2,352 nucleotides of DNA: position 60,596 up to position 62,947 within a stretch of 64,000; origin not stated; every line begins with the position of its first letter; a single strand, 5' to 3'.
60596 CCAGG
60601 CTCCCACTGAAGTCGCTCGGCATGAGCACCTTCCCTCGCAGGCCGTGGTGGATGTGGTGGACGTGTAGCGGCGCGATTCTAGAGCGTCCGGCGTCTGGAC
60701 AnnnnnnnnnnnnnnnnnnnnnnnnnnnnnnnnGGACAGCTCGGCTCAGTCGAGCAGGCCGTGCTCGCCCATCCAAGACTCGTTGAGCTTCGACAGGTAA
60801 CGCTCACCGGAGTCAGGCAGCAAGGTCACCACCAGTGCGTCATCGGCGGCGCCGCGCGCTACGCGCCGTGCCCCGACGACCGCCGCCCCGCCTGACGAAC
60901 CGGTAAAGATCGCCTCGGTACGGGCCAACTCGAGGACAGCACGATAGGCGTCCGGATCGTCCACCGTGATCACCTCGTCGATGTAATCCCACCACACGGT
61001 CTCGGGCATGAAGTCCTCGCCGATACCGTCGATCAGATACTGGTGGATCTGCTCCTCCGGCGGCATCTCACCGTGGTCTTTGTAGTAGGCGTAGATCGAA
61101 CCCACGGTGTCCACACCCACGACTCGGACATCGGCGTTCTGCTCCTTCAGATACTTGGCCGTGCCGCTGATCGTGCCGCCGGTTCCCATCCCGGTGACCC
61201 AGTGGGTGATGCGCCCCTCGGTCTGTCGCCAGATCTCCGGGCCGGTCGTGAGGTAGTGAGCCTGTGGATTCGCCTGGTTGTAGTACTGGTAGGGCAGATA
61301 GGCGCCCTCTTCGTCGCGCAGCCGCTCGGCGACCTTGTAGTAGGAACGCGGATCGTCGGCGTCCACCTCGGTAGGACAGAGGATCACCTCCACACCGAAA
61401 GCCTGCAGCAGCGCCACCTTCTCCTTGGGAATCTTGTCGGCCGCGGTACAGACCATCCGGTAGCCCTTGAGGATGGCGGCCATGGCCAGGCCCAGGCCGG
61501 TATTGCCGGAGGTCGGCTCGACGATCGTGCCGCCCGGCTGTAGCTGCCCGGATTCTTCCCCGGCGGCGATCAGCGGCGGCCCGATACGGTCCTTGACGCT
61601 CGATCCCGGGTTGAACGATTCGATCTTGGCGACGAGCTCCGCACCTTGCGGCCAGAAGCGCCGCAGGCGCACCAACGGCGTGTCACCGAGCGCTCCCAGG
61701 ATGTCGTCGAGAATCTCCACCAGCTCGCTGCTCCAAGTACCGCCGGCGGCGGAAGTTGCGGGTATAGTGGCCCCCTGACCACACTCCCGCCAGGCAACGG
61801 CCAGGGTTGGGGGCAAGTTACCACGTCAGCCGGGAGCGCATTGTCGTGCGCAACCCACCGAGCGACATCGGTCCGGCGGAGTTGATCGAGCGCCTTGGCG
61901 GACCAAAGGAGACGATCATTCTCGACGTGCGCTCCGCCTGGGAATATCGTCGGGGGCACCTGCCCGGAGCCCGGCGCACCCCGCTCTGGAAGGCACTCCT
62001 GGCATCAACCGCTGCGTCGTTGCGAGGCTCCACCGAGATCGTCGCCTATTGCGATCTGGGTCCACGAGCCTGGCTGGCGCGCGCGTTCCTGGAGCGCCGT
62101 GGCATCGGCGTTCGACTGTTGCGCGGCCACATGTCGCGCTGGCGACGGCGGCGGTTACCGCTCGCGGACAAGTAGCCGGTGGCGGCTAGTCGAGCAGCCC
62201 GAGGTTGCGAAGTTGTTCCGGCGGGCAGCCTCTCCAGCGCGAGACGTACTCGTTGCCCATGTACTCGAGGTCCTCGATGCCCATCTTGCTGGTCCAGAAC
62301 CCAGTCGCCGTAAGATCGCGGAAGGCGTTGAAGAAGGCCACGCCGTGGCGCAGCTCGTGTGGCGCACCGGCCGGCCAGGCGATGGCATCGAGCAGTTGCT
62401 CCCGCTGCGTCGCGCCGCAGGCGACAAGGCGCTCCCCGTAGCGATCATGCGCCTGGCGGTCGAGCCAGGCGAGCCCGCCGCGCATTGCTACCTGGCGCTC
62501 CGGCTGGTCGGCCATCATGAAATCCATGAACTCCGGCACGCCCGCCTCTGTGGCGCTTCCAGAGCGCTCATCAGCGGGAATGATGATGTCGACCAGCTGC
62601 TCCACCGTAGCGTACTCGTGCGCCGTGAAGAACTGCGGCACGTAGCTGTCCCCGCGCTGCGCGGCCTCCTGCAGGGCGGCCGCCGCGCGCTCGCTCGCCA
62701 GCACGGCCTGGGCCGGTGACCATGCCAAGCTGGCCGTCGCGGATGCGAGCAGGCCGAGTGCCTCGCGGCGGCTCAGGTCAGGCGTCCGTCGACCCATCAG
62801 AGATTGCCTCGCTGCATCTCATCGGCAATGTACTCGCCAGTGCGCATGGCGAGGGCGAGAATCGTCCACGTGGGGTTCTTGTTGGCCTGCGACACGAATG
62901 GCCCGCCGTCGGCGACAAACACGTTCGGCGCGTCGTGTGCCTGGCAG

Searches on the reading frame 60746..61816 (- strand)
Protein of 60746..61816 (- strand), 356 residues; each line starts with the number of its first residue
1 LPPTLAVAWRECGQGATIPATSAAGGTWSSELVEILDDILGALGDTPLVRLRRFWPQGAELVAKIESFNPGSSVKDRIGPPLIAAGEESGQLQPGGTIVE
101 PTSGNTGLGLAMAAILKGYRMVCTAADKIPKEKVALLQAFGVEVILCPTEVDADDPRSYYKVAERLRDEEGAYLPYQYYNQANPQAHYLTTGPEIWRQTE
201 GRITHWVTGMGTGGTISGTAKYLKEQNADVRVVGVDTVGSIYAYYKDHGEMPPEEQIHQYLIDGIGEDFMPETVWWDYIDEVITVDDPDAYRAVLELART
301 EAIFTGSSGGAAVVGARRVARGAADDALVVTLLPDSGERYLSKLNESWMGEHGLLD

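Call 11: search_protein_families(library=pfam, proteins=[window:60749-61816:-], max_evalue=0.01)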
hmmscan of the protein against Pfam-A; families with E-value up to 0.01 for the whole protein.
window:60749-61816:- (356 aa): 1 family
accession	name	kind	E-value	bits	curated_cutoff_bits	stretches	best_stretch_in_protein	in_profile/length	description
PF00291.31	PALP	-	3e-71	240.6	35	1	41-335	3-295/295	Pyridoxal-phosphate dependent enzyme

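Call 15: find_encoding_contigs(protein=window:60746-61816:-, flank=10000, max_places=10)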
Protein window:60746-61816:- (356 aa): no gene with exactly this product is on record in the collection.
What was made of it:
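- Tried and rejected: An exact-protein look-up with the longest TTG-start PALP ORF found nothing because the start was wrong (call 15).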

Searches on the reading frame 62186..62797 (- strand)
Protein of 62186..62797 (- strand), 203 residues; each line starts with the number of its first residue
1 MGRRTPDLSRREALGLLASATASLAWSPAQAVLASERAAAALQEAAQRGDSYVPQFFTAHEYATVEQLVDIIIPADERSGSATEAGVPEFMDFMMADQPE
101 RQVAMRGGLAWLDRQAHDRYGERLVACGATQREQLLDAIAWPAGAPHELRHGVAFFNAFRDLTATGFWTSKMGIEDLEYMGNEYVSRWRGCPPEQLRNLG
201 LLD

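Call 11: search_protein_families(library=pfam, proteins=[window:62189-62797:-], max_evalue=0.01)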
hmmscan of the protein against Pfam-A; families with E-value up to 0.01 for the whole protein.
window:62189-62797:- (203 aa): 1 family
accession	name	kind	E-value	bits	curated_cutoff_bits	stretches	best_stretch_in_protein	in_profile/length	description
PF13618.11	Gluconate_2-dh3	-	2.3e-34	119.1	23.4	1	59-185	1-131/135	Gluconate 2-dehydrogenase subunit 3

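Call 53: find_encoding_contigs(protein=window:62186-62797:-, flank=10000, max_places=2)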
Protein window:62186-62797:- (203 aa): 24 contigs read that carry it; 2 places shown.
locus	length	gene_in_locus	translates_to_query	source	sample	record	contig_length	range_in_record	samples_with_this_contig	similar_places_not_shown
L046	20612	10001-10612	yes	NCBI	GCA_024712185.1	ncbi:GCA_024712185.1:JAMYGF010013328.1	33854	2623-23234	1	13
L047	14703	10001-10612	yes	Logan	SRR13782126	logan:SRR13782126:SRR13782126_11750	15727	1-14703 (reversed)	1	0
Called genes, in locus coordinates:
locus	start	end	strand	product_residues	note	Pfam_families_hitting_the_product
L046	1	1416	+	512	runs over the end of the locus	PF01546:Peptidase_M20, PF07687:M20_dimer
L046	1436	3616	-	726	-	PF00023:Ank (faint), PF13606:Ank_3 (faint), PF12796:Ank_2, PF13637:Ank_4, PF13857:Ank_5 (weak), PF01011:PQQ (faint), PF13570:Beta-prop_ACSF4 (faint), PF13360:PQQ_2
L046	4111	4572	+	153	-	-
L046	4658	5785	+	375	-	PF01734:Patatin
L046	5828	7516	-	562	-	PF00732:GMC_oxred_N, PF05199:GMC_oxred_C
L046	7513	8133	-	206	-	PF13618:Gluconate_2-dh3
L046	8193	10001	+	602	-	PF00890:FAD_binding_2 (faint), PF01494:FAD_binding_3 (weak), PF12831:FAD_oxidored (faint), PF00732:GMC_oxred_N, PF05199:GMC_oxred_C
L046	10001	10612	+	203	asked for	PF13618:Gluconate_2-dh3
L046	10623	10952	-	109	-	PF00581:Rhodanese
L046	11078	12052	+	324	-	PF00291:PALP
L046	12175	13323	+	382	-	PF00924:MS_channel_2nd, PF21082:MS_channel_3rd (weak), PF16697:Yop-YscD_cpl (weak)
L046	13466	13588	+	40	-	-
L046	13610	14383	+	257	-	PF00069:Pkinase, PF07714:PK_Tyr_Ser-Thr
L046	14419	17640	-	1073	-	PF00873:ACR_tran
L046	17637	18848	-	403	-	PF25917:BSH_RND (weak), PF25967:RND-MFP_C (weak)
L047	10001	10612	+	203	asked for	PF13618:Gluconate_2-dh3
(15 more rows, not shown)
